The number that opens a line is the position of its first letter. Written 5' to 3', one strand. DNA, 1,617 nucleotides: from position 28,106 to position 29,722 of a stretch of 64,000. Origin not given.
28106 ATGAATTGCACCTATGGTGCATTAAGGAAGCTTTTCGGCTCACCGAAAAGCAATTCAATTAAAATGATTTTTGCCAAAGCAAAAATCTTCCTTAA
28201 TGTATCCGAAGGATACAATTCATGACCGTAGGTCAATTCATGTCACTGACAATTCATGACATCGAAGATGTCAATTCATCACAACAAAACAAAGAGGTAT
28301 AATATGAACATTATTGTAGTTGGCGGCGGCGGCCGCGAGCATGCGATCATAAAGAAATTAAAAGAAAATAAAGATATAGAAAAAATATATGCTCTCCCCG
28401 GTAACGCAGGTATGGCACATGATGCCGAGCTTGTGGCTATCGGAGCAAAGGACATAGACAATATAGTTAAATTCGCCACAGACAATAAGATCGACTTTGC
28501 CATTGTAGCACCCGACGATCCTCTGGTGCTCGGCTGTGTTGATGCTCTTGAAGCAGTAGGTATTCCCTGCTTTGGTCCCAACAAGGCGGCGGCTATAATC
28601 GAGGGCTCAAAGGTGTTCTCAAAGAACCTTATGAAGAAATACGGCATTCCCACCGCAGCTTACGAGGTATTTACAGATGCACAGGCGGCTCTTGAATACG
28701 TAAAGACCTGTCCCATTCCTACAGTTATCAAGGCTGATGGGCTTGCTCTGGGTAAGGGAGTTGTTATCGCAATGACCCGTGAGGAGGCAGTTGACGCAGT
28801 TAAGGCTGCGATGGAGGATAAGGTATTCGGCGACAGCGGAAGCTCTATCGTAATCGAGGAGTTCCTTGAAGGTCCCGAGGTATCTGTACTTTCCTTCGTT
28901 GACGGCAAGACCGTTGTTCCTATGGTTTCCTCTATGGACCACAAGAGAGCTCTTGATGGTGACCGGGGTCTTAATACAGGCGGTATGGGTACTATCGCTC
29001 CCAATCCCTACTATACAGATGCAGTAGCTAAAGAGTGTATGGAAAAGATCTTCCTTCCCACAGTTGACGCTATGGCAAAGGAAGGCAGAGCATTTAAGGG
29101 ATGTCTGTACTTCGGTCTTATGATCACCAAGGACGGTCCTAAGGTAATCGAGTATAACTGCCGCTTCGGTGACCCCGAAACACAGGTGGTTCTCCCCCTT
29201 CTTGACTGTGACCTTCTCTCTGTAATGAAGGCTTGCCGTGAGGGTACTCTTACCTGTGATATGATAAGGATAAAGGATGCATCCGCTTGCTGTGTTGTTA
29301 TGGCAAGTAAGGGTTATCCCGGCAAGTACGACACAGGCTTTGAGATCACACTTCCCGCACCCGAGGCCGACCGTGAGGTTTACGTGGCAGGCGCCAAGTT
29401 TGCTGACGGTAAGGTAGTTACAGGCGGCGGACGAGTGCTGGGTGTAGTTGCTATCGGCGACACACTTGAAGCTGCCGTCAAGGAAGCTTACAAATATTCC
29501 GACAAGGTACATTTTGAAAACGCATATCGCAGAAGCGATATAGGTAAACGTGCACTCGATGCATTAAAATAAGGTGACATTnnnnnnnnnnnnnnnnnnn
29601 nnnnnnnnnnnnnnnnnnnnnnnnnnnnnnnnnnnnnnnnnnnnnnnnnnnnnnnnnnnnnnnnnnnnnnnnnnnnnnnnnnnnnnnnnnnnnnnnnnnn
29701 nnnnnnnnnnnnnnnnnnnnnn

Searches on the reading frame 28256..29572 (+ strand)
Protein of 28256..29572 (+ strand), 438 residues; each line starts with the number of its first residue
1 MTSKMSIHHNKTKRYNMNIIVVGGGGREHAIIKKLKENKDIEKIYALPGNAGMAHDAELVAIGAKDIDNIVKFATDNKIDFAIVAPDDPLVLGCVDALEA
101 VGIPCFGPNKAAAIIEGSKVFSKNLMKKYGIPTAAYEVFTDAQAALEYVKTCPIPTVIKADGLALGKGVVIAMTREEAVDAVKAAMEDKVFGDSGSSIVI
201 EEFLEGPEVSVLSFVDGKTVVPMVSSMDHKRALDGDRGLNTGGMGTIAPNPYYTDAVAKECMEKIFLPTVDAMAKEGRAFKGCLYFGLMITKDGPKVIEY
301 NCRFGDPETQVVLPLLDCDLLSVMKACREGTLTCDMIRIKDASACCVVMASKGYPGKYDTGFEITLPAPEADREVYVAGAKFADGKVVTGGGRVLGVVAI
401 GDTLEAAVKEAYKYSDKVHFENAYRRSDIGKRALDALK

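Call 55: search_protein_families(library=pfam, proteins=[window:28256-29572:+], max_evalue=1e-8)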
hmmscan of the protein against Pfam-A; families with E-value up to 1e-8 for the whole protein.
window:28256-29572:+ (438 aa): 3 families
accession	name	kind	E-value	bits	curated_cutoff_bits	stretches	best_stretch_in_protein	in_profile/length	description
PF01071.24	GARS_A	-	1.6e-80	270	27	1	117-309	1-194/194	Phosphoribosylglycinamide synthetase, ATP-grasp (A) domain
PF02844.21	GARS_N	-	2.8e-35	121.5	29.5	1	17-116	1-100/100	Phosphoribosylglycinamide synthetase, N domain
PF02843.22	GARS_C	-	1.7e-29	102.4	34.8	1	344-432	1-92/92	Phosphoribosylglycinamide synthetase, C domain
